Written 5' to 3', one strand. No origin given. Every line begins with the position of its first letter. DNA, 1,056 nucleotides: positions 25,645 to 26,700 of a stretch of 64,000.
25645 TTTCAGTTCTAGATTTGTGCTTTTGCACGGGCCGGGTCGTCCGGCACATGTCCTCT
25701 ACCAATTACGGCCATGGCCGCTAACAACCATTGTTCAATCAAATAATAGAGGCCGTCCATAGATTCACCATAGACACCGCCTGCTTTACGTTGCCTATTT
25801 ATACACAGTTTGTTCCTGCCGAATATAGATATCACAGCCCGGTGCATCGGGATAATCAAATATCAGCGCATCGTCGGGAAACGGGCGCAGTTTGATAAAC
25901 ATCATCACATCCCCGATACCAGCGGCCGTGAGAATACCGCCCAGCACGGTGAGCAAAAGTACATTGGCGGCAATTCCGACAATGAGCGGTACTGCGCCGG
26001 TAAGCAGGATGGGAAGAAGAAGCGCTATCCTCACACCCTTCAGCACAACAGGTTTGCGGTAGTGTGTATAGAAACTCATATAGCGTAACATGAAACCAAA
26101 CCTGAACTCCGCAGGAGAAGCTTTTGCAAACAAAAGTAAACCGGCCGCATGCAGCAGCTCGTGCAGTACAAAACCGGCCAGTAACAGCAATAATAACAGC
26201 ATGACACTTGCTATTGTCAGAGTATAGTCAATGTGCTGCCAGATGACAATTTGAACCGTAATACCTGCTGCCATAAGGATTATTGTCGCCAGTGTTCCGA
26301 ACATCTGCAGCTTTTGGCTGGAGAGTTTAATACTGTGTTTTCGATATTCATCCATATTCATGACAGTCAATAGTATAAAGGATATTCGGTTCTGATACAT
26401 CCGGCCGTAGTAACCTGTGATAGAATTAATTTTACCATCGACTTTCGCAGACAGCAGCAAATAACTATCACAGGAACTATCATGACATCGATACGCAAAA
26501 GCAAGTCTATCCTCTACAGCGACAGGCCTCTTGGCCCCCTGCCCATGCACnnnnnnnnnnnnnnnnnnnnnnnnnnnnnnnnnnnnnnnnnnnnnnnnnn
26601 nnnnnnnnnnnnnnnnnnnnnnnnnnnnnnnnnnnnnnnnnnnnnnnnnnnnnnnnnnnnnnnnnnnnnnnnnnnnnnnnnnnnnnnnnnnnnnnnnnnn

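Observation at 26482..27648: Minimal stand-alone catabolic-type reductive dehalogenase homolog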

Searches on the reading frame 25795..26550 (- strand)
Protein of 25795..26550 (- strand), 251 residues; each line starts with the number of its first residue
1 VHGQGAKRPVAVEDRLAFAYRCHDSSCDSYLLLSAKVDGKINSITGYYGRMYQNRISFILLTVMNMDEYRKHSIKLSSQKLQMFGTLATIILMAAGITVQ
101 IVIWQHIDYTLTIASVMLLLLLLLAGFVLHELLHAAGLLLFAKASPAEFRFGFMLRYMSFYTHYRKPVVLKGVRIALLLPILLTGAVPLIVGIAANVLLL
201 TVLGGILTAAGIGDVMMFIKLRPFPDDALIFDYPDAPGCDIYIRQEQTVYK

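Call 12: search_protein_families(library=pfam, proteins=[window:25795-26550:-], max_evalue=0.001)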
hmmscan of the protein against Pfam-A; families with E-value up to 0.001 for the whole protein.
window:25795-26550:- (251 aa): 1 family
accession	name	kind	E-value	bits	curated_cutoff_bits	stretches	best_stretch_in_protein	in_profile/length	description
PF11667.14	DUF3267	-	5.6e-14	52.9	27.1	1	124-228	2-107/108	Putative zincin peptidase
